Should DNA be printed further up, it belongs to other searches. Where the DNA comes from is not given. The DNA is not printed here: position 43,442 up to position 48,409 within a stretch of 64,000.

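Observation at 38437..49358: Four co-directional envelope genes look like one uncharacterised cell-surface module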

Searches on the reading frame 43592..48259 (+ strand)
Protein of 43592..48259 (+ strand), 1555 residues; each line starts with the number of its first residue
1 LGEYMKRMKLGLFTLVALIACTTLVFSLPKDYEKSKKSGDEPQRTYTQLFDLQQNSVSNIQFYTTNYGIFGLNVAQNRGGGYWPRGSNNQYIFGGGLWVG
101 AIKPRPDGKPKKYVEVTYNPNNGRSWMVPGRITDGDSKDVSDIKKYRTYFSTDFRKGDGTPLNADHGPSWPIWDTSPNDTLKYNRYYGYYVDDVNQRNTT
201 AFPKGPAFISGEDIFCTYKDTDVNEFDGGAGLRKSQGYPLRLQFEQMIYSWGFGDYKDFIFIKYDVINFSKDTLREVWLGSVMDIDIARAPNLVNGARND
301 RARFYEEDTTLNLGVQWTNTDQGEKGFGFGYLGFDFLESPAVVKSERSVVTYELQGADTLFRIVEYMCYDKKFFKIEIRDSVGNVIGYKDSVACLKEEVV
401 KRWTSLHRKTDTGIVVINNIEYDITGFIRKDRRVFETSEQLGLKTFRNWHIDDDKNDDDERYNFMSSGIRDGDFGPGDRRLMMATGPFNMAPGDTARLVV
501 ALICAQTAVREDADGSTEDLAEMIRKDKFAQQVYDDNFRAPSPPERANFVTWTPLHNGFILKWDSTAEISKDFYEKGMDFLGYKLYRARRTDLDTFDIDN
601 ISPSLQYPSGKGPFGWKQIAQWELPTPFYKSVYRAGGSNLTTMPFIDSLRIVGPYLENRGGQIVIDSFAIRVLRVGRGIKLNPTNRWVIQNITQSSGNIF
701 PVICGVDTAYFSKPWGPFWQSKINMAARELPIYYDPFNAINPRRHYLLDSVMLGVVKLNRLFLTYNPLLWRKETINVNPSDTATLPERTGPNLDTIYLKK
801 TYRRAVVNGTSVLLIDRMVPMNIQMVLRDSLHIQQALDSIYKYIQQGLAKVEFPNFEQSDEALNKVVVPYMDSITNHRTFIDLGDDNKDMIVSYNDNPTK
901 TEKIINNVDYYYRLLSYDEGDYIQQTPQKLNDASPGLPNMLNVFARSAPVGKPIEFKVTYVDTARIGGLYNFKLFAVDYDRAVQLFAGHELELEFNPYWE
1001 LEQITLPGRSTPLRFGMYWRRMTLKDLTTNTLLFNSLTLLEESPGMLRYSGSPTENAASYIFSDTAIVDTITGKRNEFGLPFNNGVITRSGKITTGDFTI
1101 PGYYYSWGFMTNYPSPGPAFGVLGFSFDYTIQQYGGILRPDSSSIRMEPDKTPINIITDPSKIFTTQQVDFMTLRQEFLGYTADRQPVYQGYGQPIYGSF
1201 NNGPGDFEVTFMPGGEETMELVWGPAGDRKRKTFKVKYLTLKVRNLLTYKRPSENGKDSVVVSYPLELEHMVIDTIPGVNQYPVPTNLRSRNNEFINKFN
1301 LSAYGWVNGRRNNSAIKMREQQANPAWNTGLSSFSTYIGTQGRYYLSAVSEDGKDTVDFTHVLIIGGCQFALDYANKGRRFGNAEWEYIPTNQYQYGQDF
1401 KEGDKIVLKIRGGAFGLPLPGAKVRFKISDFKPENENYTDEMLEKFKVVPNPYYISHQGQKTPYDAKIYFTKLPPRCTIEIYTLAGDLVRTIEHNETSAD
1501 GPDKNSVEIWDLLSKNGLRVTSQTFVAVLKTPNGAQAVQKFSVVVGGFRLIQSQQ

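Call 3: search_protein_families(library=pfam, proteins=[window:43592-48259:+], max_evalue=0.01)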
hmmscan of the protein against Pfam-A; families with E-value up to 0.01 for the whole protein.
window:43592-48259:+ (1555 aa): 0 families

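Call 4: search_protein_families(library=ncbifam, proteins=[window:43592-48259:+], max_evalue=0.01)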
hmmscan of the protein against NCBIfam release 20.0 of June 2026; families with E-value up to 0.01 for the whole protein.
window:43592-48259:+ (1555 aa): 0 families

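Call 7: find_homologous_proteins(query=window:43604-48259:+)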
Query window:43604-48259:+ (1551 aa): 442 proteins with E <= 0.001 among 8000 candidates; the best 120 are listed.
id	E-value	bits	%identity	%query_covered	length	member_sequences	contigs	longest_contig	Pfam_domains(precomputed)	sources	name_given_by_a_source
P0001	0.0e+0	3364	91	100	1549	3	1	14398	-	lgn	-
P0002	0.0e+0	3246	88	100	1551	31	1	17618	-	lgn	-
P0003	0.0e+0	3175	85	100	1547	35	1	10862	-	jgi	jgi:hypothetical protein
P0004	0.0e+0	3013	81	100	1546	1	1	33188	-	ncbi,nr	ncbi:MAG: hypothetical protein N2517_08450 [Ignavibacteria bacterium]|nr:hypothetical protein [Ignav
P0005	0.0e+0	2999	81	100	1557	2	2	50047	-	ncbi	-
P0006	0.0e+0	2961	79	100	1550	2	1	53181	-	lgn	-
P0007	0.0e+0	2957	80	99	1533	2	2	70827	-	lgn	-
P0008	0.0e+0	2954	80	100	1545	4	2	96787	-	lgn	-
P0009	0.0e+0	2817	76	100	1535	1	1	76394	-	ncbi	-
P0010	0.0e+0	2784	76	100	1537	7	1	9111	-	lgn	-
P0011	0.0e+0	1905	55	73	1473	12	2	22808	-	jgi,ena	-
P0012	0.0e+0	1797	54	100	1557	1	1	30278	-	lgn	-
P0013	0.0e+0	1776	53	100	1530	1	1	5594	-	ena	-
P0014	0.0e+0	1767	51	73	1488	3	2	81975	-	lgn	-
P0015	0.0e+0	1738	52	99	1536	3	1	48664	-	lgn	-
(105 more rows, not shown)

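Call 10: find_related_loci(query=A1, collection=genome_contigs, flank=10000)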
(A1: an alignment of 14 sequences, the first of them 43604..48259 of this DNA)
Query A1 (1551 aa) in genome_contigs; peptide patterns used: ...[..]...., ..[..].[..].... (x = any residue, [..] = any of these).
262 stretches matched a pattern; 202 encode a relative of the query (tblastn E <= 1e-3); the best 80 are kept; 80 distinct loci.
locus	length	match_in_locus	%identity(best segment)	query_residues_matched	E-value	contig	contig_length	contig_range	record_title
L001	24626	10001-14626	90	11-1551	0e+0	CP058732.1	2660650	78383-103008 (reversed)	MAG: Candidatus Kapaibacterium sp. isolate Ch6 chromosome, complete genome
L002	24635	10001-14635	90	8-1551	0e+0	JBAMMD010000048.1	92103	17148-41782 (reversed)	MAG: Candidatus Kapaibacterium sp. isolate MAG22 ExploCarb_3808S_S2_53_length_92103_cov_15, whole genome shotgun sequenc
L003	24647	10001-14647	87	1-1551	0e+0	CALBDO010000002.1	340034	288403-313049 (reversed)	MAG: Candidatus Kapabacteria bacterium isolate R1_Bin_METABAT__89_1 genome assembly, contig: c_000000474082, whole genom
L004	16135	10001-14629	81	8-1551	0e+0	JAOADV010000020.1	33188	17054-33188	MAG: Ignavibacteria bacterium isolate SKW242 NODE_20_length_33188_cov_7.894781, whole genome shotgun sequence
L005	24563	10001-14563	86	26-1551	0e+0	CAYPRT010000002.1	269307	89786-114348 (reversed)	MAG TPA_asm: uncultured Hyphomicrobiales bacterium isolate binchicken_co30_98 genome assembly, contig: NODE_40_length_26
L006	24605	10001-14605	76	1-1551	0e+0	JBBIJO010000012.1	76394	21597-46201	MAG: Ignavibacteria bacterium isolate RSF170216_bin_164 NODE_444_length_76394_cov_19.830493, whole genome shotgun sequen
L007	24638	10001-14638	84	1-1551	0e+0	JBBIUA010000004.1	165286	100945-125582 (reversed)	MAG: Ignavibacteria bacterium isolate QNF170220_bin_42 NODE_47_length_165286_cov_2.49002, whole genome shotgun sequence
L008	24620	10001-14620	51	29-1547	0e+0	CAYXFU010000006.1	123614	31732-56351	MAG TPA_asm: uncultured Hyphomicrobiales bacterium isolate SRP272421_co4_697 genome assembly, contig: NODE_129_length_12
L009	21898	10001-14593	50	6-1548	0e+0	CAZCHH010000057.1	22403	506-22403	MAG TPA_asm: uncultured Hyphomicrobiales bacterium isolate SRP239243_co1_429 genome assembly, contig: NODE_3588_length_2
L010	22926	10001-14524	49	2-1548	0e+0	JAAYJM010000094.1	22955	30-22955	MAG: Ignavibacteria bacterium isolate AS10tlH2TH_288 144171_AS10, whole genome shotgun sequence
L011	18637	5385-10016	48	8-1547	0e+0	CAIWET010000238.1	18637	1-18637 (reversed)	MAG: uncultured Ignavibacteria bacterium isolate Loclat_bin-16206 genome assembly, contig: bin-16206:238/654, whole geno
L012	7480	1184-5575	50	1-1547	0e+0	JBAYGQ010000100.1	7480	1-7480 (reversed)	MAG: Bacteroidota bacterium isolate SO_2016_GW1_129 scaffold18740_OW334_2016, whole genome shotgun sequence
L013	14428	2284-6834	49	9-1548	0e+0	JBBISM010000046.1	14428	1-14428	MAG: Ignavibacteria bacterium isolate QNS170220_bin_373 NODE_1521_length_14428_cov_3.342517, whole genome shotgun sequen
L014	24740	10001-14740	47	5-1547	0e+0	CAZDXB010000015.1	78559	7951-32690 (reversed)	MAG TPA_asm: uncultured Hyphomicrobiales bacterium isolate SRP141376_co1_185 genome assembly, contig: NODE_815_length_78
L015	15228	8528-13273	47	1-1551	0e+0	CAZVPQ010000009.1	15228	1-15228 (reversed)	MAG TPA_asm: uncultured Hyphomicrobiales bacterium isolate binchicken_co164_181 genome assembly, contig: NODE_865_length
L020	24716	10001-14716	45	6-1550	0e+0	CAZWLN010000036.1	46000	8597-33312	MAG TPA_asm: uncultured Hyphomicrobiales bacterium isolate binchicken_co20_189 genome assembly, contig: NODE_1819_length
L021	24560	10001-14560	45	1-1551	0e+0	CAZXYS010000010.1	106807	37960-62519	MAG TPA_asm: uncultured Hyphomicrobiales bacterium isolate SRP141376_co1_372 genome assembly, contig: NODE_450_length_10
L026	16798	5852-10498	86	1-1551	0e+0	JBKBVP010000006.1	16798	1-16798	MAG: Candidatus Kapaibacteriota bacterium isolate 21I_056.bin.23 NODE_6_length_16798_cov_3.057293, whole genome shotgun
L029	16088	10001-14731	48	2-1548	0e+0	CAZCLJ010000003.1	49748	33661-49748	MAG TPA_asm: uncultured Hyphomicrobiales bacterium isolate SRP192927_co3_222 genome assembly, contig: NODE_1135_length_4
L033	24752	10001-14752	41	1-1551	0e+0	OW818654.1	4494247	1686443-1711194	metagenome genome assembly, chromosome: 1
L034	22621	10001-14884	40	1-1547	0e+0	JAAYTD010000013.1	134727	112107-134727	MAG: Ignavibacteria bacterium isolate AS23ysBPME_80 58386_AS23, whole genome shotgun sequence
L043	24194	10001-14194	41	2-1547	0e+0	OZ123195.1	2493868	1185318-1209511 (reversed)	MAG: Bacteroidota bacterium isolate ME-04may21-LR-49 genome assembly, chromosome: 1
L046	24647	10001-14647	91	1-1551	0e+0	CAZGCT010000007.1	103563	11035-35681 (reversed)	MAG TPA_asm: uncultured Hyphomicrobiales bacterium isolate binchicken_co40_53 genome assembly, contig: NODE_236_length_1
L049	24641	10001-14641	85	1-1551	0e+0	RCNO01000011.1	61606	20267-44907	MAG: Bacteroidetes/Chlorobi group bacterium MS-B_bin-24 MS_under00020, whole genome shotgun sequence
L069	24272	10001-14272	37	1-1550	0e+0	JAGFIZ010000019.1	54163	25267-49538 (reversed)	MAG: Bradyrhizobiaceae bacterium isolate mag.10 k127_255569, whole genome shotgun sequence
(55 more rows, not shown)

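Call 13: search_solved_structures(query=A1, max_evalue=10, show_alignments=2)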
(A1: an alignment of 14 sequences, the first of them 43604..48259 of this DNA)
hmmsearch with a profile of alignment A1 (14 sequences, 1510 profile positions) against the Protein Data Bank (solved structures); distinct sequences matched with E-value up to 10: 2.
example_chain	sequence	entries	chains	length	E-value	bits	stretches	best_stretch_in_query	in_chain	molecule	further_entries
3nwc_A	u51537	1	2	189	1.7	9.2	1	1010-1060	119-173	SMC protein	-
4rsj_A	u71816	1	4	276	2.7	8.6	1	1010-1060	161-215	Chromosome partition protein Smc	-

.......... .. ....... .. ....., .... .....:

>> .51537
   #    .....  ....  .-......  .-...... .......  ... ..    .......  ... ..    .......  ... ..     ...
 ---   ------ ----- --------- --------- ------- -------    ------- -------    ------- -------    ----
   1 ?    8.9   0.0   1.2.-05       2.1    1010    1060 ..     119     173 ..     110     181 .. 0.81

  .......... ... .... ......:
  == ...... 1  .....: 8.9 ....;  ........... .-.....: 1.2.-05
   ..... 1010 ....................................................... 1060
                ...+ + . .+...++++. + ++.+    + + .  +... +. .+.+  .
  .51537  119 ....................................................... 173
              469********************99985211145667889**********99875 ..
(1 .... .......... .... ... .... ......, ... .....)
